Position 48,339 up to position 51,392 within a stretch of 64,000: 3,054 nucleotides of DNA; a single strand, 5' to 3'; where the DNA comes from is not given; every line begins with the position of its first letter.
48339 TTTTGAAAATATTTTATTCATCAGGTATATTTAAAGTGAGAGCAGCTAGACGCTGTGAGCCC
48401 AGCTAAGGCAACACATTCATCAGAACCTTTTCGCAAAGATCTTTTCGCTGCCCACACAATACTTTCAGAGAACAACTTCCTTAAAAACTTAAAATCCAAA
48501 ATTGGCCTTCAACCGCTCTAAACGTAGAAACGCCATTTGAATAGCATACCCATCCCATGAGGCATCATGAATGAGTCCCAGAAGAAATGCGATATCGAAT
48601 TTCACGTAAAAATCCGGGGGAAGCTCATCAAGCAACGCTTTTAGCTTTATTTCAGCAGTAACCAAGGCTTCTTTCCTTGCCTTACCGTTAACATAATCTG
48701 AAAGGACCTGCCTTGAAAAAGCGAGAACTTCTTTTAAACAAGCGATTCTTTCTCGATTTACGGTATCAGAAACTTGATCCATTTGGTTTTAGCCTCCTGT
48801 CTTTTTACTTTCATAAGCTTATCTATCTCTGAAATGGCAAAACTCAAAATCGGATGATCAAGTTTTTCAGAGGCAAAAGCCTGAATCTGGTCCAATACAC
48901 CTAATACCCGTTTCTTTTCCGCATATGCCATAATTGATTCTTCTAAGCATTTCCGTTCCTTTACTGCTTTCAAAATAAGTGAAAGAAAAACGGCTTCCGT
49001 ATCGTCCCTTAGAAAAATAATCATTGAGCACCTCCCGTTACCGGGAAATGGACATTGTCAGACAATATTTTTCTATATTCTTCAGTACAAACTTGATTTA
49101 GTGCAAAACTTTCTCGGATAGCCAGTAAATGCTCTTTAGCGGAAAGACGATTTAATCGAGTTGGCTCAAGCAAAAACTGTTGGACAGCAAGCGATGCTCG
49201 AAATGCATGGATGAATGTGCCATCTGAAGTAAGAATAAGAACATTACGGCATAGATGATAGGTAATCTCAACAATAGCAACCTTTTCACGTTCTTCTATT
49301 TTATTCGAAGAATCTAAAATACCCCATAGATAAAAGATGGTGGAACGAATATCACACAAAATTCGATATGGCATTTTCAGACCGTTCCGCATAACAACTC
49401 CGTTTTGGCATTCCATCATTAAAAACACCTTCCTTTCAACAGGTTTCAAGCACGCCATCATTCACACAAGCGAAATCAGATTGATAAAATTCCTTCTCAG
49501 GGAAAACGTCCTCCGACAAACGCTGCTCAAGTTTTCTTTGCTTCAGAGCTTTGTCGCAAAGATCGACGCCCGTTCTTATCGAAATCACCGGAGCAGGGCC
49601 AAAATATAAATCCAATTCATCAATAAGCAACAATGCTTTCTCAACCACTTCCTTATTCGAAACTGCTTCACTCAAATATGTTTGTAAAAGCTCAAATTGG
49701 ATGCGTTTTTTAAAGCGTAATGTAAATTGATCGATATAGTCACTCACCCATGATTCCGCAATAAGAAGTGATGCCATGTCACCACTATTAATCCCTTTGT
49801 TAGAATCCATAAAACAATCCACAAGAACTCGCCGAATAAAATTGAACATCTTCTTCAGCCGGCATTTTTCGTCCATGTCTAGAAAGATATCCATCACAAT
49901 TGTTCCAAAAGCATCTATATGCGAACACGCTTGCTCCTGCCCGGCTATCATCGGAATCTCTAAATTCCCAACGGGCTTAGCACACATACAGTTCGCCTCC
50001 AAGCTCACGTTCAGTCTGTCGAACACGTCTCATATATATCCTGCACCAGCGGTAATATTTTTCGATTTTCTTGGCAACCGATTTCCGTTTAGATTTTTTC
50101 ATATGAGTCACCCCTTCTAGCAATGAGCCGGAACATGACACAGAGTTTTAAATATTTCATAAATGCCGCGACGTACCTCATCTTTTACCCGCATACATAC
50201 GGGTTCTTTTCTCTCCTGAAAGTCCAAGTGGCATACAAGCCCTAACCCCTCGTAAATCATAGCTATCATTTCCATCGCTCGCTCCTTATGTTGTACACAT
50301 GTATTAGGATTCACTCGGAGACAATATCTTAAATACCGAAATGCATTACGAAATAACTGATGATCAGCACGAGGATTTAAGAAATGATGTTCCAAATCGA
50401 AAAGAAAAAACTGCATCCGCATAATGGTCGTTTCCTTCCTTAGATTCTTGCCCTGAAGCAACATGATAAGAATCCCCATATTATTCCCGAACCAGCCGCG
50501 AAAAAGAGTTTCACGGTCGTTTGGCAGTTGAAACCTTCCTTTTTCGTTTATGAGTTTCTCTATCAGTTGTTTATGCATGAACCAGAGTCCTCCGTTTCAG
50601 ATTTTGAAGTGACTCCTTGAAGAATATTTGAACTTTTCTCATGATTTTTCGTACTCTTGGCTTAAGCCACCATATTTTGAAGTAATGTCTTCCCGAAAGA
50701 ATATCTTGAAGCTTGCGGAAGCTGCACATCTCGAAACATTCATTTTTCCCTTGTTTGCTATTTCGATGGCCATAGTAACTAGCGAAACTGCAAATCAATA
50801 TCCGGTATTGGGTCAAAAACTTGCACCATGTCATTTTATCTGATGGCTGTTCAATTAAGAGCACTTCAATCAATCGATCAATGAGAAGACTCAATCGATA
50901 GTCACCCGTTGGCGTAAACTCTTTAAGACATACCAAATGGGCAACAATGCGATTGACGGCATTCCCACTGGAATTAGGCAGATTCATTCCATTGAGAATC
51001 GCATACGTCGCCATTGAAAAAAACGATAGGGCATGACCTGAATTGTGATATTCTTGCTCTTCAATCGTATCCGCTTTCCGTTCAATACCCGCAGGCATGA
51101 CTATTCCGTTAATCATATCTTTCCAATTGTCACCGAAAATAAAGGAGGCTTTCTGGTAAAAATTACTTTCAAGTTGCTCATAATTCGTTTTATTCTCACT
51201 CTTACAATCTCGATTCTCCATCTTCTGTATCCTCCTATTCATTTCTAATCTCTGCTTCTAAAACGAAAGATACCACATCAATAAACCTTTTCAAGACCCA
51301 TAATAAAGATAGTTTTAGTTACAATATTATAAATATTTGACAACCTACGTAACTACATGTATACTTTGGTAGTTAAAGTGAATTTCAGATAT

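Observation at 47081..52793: AT-rich operon of six overlapping unknown ORFs, divergent from an XRE-HTH/cupin regulator with a near-perfect promoter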

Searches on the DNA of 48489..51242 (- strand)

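Call 104: search_dna_similar(query=window:48489-51242:-, collection=phages, mode=distant, max_rows=5)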
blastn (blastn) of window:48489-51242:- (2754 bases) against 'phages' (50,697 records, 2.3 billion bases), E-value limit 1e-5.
No match.

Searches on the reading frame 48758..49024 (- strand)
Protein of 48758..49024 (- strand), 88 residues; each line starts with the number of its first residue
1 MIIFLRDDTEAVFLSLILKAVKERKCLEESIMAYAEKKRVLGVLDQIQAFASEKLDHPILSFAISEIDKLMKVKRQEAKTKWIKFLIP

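Call 3: search_protein_families(library=pfam, proteins=[window:48758-49024:-], max_evalue=1)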
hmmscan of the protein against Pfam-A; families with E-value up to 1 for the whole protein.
window:48758-49024:- (88 aa): 0 families

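Call 4: search_protein_families(library=padloc, proteins=[window:48758-49024:-], max_evalue=1)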
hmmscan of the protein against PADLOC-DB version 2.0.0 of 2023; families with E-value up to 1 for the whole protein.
window:48758-49024:- (88 aa): 0 families

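Call 5: search_protein_families(library=ncbifam, proteins=[window:48758-49024:-], max_evalue=1)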
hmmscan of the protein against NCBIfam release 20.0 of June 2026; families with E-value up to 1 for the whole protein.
window:48758-49024:- (88 aa): 0 families

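Call 14: find_encoding_contigs(protein=window:48758-49024:-, flank=10000, max_places=10)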
Protein window:48758-49024:- (88 aa): 23 contigs read that carry it; 8 places shown.
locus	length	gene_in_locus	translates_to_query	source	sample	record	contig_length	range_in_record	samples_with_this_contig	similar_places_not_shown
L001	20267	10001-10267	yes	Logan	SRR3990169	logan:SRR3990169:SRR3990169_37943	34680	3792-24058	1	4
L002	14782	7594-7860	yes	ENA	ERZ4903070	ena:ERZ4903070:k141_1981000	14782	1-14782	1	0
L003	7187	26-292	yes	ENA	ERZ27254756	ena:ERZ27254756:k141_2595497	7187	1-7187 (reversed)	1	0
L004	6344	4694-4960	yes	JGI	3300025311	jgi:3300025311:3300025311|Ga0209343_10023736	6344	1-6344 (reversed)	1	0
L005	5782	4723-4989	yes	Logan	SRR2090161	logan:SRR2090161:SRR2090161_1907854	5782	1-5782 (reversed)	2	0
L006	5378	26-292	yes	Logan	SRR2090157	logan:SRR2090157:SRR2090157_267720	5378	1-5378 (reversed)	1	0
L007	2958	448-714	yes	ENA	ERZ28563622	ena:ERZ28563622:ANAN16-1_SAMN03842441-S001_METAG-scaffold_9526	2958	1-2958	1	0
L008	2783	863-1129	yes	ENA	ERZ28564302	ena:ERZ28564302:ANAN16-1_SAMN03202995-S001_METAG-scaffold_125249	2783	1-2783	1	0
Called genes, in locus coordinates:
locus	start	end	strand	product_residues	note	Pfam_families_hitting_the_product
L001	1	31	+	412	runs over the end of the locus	PF00109:ketoacyl-synt, PF00108:Thiolase_N (weak), PF02801:Ketoacyl-synt_C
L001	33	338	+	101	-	PF00550:PP-binding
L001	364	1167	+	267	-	PF00378:ECH_1, PF16113:ECH_2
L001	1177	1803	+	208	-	PF00657:Lipase_GDSL, PF13472:Lipase_GDSL_2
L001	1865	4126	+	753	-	PF16927:HisKA_7TM, PF02518:HATPase_c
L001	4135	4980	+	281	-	-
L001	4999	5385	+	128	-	PF00072:Response_reg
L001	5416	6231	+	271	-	PF00072:Response_reg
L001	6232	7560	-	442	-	PF01381:HTH_3 (faint)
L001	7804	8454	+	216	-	-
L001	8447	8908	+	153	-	-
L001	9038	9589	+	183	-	-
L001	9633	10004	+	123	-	-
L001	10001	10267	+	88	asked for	-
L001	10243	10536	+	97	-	-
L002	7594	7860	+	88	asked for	-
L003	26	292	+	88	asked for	-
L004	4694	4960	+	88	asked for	-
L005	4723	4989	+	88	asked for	-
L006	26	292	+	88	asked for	-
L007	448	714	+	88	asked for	-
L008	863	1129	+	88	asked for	-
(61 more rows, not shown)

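Call 24: search_protein_families(library=phrogs, proteins=[window:48758-49024:-], max_evalue=1)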
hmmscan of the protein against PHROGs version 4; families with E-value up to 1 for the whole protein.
window:48758-49024:- (88 aa): 2 families
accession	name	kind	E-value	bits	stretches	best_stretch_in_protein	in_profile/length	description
phrog_19918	-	unknown function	0.012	15.9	1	20-78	34-92/355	-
phrog_11881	-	unknown function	0.29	12.3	1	7-72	8-70/126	-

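Call 35: find_related_loci(query=A2, collection=genome_contigs, flank=10000)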
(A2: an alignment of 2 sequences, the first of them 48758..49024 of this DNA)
Query A2 (88 aa) in genome_contigs; peptide patterns used: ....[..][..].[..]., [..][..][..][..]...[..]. (x = any residue, [..] = any of these).
175 stretches matched a pattern, but none encodes a relative of the query by tblastn (E <= 1e-3).

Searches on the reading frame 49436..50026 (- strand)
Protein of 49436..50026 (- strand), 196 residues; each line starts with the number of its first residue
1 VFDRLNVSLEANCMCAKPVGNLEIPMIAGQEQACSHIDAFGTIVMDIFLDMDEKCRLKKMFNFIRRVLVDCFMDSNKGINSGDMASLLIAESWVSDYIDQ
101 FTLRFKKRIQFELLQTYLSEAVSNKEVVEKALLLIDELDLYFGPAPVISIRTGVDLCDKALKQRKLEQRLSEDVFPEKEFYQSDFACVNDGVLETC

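Call 3: search_protein_families(library=pfam, proteins=[window:49436-50026:-], max_evalue=1)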
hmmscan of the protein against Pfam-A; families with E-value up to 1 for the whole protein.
window:49436-50026:- (196 aa): 0 families

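Call 4: search_protein_families(library=padloc, proteins=[window:49436-50026:-], max_evalue=1)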
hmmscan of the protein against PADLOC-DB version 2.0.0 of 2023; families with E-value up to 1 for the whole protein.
window:49436-50026:- (196 aa): 0 families

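Call 5: search_protein_families(library=ncbifam, proteins=[window:49436-50026:-], max_evalue=1)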
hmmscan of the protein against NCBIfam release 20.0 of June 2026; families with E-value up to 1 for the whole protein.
window:49436-50026:- (196 aa): 0 families

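Call 24: search_protein_families(library=phrogs, proteins=[window:49436-49987:-], max_evalue=1)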
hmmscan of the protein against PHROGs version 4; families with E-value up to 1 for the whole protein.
window:49436-49987:- (183 aa): 1 family
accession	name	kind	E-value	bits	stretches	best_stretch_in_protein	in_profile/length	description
phrog_8097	-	DNA, RNA and nucleotide metabolism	0.13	11.9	0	26-44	335-353/598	exonuclease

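Call 26: search_protein_representatives(protein=window:49436-49987:-)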
Query: 183 residues. Proteins with E-value up to 0.001 (for the whole library): 2; up to 1e-10: 1; up to 1e-30: 1. The best 2 are listed.
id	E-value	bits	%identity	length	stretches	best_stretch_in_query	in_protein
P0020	4.6e-117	404.5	100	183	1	1-183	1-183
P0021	4.0e-04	36.7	34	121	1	35-139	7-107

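Call 29: find_encoding_contigs(protein=P0021, flank=10000, max_places=6)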
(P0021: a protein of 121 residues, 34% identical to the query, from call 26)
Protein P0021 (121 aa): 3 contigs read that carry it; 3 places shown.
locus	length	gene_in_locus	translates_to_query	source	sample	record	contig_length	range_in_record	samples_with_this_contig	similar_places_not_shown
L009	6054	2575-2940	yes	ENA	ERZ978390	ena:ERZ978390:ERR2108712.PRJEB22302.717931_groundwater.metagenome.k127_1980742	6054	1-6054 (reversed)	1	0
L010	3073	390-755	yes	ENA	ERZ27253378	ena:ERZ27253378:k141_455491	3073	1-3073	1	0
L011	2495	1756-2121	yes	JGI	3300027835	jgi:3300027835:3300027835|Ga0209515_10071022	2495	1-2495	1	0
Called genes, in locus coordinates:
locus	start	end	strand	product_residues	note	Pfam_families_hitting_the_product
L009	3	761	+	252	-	?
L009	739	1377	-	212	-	PF07883:Cupin_2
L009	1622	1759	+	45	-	-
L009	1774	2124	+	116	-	-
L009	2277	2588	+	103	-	-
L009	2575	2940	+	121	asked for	-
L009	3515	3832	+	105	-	-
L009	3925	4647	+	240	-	PF13744:HTH_37, PF01381:HTH_3, PF12844:HTH_19, PF13443:HTH_26, PF13560:HTH_31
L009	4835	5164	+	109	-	-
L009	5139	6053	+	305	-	?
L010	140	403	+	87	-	-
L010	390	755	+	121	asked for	-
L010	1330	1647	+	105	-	-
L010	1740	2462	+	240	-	PF13744:HTH_37, PF01381:HTH_3, PF12844:HTH_19, PF13443:HTH_26, PF13560:HTH_31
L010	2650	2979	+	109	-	-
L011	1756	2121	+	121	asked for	-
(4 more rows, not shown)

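Call 91: predict_structure(alignment_id=A8)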
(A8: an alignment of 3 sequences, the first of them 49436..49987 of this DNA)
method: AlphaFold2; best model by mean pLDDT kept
length: 183 residues; sequences in the alignment: 3
mean_pLDDT: 64.8   pTM: 0.54
mean pLDDT of the five models: 64.8, 63.6, 63.1, 63.0, 62.9
residues with pLDDT >= 90: 36; 70-90: 46; 50-70: 36; < 50: 65
segments of 3 or more residues with pLDDT < 50: 1-33, 134-143, 162-183
pLDDT, mean of each block of 10 residues (from residue 1): 36 38 41 58 87 83 67 89 80 83 90 91 88 50 55 58 44 37 41
secondary structure, 60 per line:
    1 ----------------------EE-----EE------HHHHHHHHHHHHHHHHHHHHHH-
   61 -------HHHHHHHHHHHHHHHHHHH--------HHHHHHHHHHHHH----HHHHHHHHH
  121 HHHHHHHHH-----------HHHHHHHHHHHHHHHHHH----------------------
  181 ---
elements in order: H38-59 H68-86 H95-107 H112-129 H141-158

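Call 94: fold_search(model_id=the predicted structure, library=pdb)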
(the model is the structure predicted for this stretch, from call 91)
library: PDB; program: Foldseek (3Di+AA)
matches with E <= 10: 256; with E <= 0.001: 0
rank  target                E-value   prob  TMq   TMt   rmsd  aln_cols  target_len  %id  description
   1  6lea_A                4.5e-01  0.98  0.38  0.62   3.1        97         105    8  Structure of FliS chaperone in complex with flagellin and HP1076 (released 2020-05-13)
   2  5maw_E                5.3e-01  0.98  0.41  0.63   4.9       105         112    7  Crystal structure of the flagellin-FliS complex from Bacillus subtilis (released 2017-12-20)
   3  9had_C                5.9e-01  0.69  0.32  0.47  12.4       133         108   16  Der f 21 dust mite allergen with computationally designed DerF21_b10 binder (released 2024-12-18)
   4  3g50_B                6.8e-01  0.66  0.29  0.41   5.0       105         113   16  Crystal Structure of NiSOD D3A mutant at 1.9 A (released 2009-04-28)
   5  1t6q_A                7.2e-01  0.66  0.29  0.41   5.0       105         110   15  Nickel Superoxide Dismutase (NiSOD) CN-treated Apo Structure (released 2004-07-13)
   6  1t6i_C                7.6e-01  0.80  0.31  0.47   4.7       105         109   16  Nickel Superoxide Dismutase (NiSOD) Apo Structure (released 2004-07-13)
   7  1t6i_B                7.6e-01  0.63  0.29  0.41   5.0       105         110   15  Nickel Superoxide Dismutase (NiSOD) Apo Structure (released 2004-07-13)
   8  1t6i_A                8.0e-01  0.72  0.30  0.43   4.8       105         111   17  Nickel Superoxide Dismutase (NiSOD) Apo Structure (released 2004-07-13)
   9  3g4x_A                8.0e-01  0.63  0.29  0.40   5.0       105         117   16  Crystal Structure of NiSOD Y9F mutant (released 2009-04-28)
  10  9g9d_C                8.4e-01  0.97  0.38  0.50   3.5        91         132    9  CryoEM structure of Enterococcus italicus Csm-crRNA-CTR (4.3) complex (released 2025-02-05)
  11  2xm1_A                8.4e-01  0.30  0.25  0.10  21.5       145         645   12  BtGH84 in complex with N-acetyl gluconolactam (released 2011-08-03)
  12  1t6u_D                8.8e-01  0.66  0.30  0.41   4.8       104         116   13  Nickel Superoxide Dismutase (NiSOD) Native 1.30 A Structure (released 2004-07-13)
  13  6dhz_D                8.8e-01  0.47  0.26  0.40   6.3       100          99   14  Crystallographic octamer of a metal-free RIDC1 variant bearing two disulfide bonded cysteines (released 2018-07-25)
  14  3g50_A                9.3e-01  0.60  0.29  0.40   4.9       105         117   16  Crystal Structure of NiSOD D3A mutant at 1.9 A (released 2009-04-28)
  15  3g4x_C                1.0e+00  0.63  0.30  0.41   4.8       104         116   14  Crystal Structure of NiSOD Y9F mutant (released 2009-04-28)
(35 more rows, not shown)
